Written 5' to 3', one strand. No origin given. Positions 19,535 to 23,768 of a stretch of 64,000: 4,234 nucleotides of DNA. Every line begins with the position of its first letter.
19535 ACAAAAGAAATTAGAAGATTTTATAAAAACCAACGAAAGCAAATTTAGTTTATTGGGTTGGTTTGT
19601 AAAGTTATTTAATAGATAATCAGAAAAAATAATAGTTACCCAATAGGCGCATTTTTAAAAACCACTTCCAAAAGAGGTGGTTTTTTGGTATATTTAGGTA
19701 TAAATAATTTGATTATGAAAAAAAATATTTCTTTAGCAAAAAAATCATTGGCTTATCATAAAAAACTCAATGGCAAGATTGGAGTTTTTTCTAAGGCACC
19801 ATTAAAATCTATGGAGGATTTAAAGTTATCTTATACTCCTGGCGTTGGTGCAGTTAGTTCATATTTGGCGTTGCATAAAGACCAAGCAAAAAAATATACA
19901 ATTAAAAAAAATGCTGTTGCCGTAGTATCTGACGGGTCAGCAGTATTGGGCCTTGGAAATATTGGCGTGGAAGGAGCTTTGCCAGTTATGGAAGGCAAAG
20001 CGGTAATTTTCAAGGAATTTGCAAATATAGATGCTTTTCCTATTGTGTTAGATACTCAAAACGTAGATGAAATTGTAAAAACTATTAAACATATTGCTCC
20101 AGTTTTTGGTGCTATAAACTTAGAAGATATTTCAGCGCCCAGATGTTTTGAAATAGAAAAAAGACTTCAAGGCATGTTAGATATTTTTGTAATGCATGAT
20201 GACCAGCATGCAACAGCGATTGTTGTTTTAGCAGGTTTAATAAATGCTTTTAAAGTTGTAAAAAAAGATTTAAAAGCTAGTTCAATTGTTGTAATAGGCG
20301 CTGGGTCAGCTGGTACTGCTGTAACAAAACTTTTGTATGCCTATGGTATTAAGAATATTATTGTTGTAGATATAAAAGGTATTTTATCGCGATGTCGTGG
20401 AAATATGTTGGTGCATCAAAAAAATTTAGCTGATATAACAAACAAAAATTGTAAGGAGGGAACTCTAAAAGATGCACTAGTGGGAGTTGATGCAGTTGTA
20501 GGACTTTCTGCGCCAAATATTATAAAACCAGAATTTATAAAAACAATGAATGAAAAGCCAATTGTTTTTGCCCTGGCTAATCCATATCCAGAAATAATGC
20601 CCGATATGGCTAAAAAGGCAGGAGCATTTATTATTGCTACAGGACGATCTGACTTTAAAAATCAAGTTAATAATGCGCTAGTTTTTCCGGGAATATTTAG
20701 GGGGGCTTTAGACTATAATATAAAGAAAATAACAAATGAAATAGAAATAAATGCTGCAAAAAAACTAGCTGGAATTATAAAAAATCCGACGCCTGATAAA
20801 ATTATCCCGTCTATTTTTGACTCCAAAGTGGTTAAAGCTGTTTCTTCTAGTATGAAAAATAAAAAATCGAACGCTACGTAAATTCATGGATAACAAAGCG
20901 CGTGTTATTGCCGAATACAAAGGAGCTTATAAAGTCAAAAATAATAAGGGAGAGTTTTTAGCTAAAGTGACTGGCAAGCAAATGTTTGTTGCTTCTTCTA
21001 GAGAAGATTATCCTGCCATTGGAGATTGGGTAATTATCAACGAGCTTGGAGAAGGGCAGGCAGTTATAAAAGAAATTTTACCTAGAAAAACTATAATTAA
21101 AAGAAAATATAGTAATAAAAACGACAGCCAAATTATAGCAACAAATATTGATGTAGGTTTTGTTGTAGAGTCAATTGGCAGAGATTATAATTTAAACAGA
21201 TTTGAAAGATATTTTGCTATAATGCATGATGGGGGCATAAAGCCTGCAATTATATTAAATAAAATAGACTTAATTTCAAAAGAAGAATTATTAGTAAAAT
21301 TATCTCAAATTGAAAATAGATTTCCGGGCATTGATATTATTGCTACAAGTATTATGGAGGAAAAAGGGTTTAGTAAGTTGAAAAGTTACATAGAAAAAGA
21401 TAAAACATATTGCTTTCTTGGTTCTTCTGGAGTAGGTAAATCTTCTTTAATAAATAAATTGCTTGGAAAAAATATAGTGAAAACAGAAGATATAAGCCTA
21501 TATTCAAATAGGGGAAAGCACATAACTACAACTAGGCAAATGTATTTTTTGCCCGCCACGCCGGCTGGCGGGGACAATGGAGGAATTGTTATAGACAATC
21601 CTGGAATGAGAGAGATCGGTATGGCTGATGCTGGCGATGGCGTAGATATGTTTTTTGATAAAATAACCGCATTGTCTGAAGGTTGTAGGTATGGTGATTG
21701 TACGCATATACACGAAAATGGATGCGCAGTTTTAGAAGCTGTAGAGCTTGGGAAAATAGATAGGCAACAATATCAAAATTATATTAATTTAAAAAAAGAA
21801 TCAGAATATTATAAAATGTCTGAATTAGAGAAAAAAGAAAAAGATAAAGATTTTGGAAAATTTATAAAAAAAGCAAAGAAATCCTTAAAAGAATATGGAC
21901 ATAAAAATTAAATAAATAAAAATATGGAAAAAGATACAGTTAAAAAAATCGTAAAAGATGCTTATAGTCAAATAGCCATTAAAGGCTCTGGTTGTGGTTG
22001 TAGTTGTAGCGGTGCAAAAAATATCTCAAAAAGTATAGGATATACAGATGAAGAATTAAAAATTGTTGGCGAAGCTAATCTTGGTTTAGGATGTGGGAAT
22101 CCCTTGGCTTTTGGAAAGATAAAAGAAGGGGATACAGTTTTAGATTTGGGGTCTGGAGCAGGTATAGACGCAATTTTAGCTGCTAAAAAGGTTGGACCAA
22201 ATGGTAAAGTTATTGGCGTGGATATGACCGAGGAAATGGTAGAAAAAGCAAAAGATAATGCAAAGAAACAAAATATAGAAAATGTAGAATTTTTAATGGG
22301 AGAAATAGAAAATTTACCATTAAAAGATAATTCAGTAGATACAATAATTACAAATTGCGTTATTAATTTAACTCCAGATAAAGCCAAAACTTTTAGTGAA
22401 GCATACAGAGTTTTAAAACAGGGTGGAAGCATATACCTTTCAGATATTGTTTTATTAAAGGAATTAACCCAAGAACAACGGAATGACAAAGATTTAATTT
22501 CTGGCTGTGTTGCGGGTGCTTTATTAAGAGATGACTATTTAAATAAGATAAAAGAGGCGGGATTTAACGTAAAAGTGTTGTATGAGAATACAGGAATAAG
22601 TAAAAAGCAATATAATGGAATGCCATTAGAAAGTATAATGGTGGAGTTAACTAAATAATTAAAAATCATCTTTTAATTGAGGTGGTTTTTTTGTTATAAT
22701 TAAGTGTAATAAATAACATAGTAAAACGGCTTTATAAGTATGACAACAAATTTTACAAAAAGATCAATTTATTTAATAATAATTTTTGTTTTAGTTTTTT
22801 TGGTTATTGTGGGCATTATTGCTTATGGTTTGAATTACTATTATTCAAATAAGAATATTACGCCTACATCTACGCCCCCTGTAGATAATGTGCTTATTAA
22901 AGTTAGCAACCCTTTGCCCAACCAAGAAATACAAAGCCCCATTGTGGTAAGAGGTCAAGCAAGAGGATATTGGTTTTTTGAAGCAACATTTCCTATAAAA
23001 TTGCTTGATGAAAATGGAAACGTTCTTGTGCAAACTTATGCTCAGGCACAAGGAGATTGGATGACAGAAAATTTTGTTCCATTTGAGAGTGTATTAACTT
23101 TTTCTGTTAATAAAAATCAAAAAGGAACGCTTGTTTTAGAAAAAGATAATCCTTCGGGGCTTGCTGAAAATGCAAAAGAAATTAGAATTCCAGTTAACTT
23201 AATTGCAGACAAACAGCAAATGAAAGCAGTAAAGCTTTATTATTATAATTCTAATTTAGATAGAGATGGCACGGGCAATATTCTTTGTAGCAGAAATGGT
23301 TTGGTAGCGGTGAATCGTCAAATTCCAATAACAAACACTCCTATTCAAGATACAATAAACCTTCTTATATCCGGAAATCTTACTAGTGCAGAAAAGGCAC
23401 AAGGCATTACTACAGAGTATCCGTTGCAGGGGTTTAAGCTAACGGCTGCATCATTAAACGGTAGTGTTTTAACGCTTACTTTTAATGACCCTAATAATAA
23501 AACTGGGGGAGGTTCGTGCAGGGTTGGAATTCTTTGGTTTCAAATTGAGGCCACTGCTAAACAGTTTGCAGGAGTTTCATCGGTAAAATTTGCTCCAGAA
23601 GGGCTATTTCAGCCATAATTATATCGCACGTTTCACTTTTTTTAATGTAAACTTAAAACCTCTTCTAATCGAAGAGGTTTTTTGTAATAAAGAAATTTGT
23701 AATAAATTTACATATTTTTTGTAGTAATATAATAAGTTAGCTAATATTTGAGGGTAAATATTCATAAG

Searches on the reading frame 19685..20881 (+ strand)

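Call 72: search_protein_families(library=pfam, proteins=[window:19685-20881:+], max_evalue=0.00001)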
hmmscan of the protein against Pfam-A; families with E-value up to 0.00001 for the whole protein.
window:19685-20881:+ (398 aa): 3 families
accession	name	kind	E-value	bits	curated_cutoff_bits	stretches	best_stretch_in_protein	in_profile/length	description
PF00390.24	malic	-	8.9e-29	101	23.1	1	32-162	4-182/182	Malic enzyme, N-terminal domain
PF03949.21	Malic_M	-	3.6e-22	79.3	23.5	1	176-378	3-240/258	Malic enzyme, NAD binding domain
PF00899.27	ThiF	-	5e-06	26.3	28.1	0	193-229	15-51/238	ThiF family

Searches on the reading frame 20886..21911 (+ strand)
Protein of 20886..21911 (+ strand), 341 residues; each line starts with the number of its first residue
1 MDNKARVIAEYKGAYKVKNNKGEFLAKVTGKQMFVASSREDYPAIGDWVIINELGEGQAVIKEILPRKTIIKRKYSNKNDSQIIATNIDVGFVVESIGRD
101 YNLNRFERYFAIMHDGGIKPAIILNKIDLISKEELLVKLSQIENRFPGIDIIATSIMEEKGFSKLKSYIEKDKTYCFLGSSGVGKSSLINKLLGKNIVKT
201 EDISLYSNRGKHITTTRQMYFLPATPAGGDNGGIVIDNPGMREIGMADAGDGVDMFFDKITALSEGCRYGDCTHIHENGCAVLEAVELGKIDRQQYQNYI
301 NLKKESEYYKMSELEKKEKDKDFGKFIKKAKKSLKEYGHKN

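Call 72: search_protein_families(library=pfam, proteins=[window:20886-21911:+], max_evalue=0.00001)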
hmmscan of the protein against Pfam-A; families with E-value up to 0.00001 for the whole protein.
window:20886-21911:+ (341 aa): 1 family
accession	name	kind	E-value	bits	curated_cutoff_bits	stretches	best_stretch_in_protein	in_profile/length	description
PF03193.22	RsgA_GTPase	-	1.1e-43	149.5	30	1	64-246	1-173/174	RsgA GTPase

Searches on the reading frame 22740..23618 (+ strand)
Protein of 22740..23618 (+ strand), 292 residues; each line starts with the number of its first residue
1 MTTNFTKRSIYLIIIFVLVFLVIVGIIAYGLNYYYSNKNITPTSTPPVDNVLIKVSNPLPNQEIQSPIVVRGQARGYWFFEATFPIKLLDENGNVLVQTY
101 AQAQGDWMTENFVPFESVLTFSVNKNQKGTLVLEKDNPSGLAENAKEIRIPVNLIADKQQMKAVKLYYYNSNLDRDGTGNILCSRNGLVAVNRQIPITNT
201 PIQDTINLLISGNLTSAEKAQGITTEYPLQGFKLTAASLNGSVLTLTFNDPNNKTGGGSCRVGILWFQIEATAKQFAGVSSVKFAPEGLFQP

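Call 72: search_protein_families(library=pfam, proteins=[window:22740-23618:+], max_evalue=0.00001)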
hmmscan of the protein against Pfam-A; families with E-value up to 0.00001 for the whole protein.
window:22740-23618:+ (292 aa): 1 family
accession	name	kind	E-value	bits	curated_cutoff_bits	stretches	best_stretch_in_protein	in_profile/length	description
PF10648.15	Gmad2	-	1.2e-16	61.2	25.7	1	53-140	2-84/86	Immunoglobulin-like domain of bacterial spore germination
